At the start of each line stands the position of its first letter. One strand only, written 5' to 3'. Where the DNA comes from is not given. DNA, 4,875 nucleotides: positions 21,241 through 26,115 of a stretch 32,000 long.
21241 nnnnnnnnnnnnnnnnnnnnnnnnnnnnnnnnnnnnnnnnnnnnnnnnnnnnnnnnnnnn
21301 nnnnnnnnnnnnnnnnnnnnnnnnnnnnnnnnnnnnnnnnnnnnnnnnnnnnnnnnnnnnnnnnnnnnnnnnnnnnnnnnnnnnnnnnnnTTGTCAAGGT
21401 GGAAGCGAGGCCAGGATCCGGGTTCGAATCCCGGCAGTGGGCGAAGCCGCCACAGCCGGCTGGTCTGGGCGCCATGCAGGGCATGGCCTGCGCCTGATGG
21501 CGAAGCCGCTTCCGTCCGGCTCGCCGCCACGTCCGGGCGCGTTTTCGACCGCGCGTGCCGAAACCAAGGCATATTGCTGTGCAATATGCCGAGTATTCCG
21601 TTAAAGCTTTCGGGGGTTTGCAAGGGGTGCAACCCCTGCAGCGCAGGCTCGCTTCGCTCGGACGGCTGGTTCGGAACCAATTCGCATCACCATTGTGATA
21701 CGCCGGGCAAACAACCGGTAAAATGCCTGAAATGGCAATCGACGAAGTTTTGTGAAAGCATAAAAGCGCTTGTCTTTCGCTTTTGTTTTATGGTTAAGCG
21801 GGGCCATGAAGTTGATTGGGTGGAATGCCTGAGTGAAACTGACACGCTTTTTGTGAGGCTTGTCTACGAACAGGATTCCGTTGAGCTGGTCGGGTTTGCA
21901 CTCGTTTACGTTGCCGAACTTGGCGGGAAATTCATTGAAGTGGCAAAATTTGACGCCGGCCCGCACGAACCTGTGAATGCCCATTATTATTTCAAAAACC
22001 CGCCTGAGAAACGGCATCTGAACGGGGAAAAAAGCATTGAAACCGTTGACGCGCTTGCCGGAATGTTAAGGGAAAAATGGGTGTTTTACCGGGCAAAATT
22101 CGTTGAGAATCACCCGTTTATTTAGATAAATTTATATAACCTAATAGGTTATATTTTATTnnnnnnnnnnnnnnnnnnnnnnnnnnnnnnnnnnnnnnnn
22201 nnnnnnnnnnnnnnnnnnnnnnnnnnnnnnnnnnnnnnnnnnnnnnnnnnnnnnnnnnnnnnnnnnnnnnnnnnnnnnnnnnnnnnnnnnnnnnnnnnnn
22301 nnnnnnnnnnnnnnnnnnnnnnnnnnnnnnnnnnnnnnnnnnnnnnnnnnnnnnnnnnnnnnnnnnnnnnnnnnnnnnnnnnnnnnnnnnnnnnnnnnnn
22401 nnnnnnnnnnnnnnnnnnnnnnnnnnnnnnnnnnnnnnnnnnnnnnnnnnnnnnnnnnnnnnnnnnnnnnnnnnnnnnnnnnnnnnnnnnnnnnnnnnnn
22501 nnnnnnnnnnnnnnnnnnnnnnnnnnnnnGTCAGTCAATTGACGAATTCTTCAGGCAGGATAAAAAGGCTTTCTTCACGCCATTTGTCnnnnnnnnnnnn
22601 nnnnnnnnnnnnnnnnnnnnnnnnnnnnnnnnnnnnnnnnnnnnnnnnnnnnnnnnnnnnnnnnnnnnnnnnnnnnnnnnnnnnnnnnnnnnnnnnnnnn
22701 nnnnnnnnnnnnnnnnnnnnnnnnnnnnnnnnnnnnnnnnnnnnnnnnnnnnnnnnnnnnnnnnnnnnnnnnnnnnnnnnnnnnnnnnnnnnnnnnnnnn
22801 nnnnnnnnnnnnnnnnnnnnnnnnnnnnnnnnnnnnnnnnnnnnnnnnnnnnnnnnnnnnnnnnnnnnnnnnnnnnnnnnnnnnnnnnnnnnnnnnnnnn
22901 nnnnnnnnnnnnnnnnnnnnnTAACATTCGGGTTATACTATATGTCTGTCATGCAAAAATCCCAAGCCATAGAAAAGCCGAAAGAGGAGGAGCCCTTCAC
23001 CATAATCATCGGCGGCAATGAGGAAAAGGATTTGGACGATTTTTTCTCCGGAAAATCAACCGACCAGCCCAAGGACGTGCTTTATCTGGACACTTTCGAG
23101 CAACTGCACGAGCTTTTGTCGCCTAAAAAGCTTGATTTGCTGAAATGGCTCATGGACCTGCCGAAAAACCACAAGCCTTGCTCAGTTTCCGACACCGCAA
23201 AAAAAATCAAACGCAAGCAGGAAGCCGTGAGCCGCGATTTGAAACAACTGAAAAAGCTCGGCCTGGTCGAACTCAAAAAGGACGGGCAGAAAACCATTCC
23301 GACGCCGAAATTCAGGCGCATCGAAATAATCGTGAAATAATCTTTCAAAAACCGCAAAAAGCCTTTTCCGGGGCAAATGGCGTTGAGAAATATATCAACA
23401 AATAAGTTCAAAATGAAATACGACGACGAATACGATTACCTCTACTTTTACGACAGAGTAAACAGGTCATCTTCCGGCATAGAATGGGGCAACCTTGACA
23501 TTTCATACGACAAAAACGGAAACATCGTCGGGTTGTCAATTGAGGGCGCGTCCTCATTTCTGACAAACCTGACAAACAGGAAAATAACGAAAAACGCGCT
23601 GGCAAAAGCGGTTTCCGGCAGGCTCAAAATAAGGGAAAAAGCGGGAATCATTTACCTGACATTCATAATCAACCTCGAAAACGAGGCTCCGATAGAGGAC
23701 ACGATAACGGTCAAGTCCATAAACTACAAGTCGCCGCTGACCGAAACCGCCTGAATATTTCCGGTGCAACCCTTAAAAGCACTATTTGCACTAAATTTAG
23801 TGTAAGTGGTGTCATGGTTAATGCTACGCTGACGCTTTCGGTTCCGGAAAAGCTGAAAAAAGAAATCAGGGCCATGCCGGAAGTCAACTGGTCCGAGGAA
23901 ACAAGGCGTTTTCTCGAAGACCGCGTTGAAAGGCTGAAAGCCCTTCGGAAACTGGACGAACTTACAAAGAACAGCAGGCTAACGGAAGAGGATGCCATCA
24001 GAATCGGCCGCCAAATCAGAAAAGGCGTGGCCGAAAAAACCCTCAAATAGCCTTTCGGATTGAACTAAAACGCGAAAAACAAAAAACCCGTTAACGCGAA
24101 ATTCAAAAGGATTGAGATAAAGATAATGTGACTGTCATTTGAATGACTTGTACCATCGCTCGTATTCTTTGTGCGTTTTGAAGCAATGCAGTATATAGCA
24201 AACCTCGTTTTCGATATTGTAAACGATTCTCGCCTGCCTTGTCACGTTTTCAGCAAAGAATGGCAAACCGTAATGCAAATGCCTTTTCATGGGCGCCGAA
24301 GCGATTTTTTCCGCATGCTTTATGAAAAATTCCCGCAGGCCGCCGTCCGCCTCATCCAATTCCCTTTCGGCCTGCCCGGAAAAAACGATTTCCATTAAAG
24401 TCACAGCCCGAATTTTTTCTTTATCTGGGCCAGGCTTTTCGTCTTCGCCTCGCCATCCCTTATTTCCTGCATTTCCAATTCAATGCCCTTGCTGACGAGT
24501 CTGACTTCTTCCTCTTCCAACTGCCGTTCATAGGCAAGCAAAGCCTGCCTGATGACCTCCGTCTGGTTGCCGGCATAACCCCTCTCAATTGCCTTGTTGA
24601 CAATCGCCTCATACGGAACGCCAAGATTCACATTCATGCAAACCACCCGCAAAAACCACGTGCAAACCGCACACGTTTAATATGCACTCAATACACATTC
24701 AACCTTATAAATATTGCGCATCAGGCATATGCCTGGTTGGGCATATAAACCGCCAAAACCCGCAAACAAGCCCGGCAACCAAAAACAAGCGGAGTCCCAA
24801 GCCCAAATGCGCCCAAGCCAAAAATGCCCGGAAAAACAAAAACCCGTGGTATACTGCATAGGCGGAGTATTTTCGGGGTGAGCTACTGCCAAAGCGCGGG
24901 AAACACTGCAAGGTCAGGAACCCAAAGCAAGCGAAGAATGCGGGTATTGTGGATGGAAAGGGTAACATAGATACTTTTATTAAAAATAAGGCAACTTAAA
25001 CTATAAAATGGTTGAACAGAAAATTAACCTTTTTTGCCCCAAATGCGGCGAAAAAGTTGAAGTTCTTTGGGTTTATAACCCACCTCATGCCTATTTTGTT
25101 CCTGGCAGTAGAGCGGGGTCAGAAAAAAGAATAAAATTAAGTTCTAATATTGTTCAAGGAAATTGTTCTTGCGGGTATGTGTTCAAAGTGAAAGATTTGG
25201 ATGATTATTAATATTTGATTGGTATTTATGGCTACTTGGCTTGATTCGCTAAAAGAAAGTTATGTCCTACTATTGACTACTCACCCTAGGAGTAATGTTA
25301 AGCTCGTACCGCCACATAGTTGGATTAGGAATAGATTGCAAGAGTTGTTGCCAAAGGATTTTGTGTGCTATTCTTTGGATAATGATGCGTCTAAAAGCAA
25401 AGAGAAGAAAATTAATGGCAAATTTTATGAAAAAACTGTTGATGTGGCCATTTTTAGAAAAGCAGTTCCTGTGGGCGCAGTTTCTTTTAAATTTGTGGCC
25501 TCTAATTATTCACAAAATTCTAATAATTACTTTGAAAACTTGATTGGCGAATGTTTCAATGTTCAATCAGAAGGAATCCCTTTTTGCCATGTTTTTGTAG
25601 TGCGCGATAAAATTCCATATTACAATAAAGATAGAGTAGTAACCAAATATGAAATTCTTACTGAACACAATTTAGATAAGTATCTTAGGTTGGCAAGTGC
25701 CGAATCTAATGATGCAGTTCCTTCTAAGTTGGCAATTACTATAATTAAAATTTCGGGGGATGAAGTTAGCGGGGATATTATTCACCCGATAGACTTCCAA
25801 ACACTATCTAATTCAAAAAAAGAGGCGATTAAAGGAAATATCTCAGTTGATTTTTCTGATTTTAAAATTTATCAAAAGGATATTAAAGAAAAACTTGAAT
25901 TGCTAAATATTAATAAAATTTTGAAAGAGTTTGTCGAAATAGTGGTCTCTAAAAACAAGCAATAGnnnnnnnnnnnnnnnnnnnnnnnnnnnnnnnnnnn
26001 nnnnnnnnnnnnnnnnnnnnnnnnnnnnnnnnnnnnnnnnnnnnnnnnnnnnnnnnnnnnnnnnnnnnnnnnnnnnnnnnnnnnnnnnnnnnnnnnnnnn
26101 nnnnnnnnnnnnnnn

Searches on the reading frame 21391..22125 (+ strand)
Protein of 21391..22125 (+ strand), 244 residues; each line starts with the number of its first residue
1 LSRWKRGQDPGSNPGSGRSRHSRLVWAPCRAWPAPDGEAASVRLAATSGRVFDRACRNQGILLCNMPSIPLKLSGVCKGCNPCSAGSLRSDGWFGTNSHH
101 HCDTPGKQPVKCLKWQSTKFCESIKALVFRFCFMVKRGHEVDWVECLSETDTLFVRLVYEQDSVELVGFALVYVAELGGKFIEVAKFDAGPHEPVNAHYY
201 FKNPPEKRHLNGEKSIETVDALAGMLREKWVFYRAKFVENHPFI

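Call 69: search_protein_families(library=pfam, proteins=[window:21391-22125:+], max_evalue=0.01)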
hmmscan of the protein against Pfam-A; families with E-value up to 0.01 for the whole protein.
window:21391-22125:+ (244 aa): 1 family
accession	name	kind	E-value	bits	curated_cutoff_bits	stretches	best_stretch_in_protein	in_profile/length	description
PF24839.1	DUF7718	-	0.00041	20.6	25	1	140-241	3-102/104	Domain of unknown function (DUF7718)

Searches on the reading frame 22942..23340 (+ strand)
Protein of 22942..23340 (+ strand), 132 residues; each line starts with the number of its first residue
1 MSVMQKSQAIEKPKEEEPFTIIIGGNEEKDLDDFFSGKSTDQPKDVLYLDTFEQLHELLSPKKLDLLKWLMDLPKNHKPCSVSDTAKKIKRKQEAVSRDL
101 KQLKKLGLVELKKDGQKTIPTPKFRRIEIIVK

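Call 69: search_protein_families(library=pfam, proteins=[window:22942-23340:+], max_evalue=0.01)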
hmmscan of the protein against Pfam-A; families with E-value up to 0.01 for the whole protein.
window:22942-23340:+ (132 aa): 8 families
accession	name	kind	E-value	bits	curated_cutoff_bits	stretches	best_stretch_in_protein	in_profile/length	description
PF25212.1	HVO_A0114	-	6.9e-18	64.7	27.6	1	44-127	5-84/84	HVO_A0114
PF01022.26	HTH_5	-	6.1e-07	29.7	22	1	60-110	1-46/47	Bacterial regulatory protein, arsR family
PF12840.13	HTH_20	-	0.0002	21.7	27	1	58-111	1-50/51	Helix-turn-helix domain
PF12802.13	MarR_2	-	0.00064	20.3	27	1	59-114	3-55/61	MarR family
PF05565.16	Sipho_Gp157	-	0.00088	19.7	28.6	1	37-125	18-102/162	Siphovirus Gp157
PF01047.28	MarR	-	0.00092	19.5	24.6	1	75-113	13-51/59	MarR family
PF01325.25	Fe_dep_repress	-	0.0037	17.9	26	1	59-114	2-57/60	Iron dependent repressor, N-terminal DNA binding domain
PF01978.25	TrmB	-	0.0058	16.9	25.6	1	77-115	20-58/68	Sugar-specific transcriptional regulator TrmB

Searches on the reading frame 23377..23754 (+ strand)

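Call 69: search_protein_families(library=pfam, proteins=[window:23377-23754:+], max_evalue=0.01)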
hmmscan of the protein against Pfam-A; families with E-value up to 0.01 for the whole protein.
window:23377-23754:+ (125 aa): 1 family
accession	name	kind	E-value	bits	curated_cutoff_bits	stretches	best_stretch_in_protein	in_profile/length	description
PF10049.14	DUF2283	-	1.5e-06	28.7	23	1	12-59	1-49/49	Protein of unknown function (DUF2283)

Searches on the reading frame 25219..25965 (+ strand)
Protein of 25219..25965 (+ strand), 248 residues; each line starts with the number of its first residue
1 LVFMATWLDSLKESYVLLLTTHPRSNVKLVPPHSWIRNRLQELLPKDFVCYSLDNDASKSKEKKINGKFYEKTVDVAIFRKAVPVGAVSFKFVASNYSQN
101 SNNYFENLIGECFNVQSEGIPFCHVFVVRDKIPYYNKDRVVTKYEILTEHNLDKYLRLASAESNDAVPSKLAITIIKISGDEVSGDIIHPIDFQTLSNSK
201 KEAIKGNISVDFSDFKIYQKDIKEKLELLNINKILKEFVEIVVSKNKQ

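Call 69: search_protein_families(library=pfam, proteins=[window:25219-25965:+], max_evalue=0.01)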
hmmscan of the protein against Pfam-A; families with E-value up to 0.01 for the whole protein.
window:25219-25965:+ (248 aa): 1 family
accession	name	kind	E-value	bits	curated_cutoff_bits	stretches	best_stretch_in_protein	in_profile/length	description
PF04038.17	DHNA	-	0.0059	17.6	25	0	75-159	4-84/108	Dihydroneopterin aldolase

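Call 104: search_protein_families(library=phrogs, proteins=[window:25219-25965:+], max_evalue=0.01)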
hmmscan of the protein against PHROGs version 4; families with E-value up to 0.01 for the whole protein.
window:25219-25965:+ (248 aa): 0 families
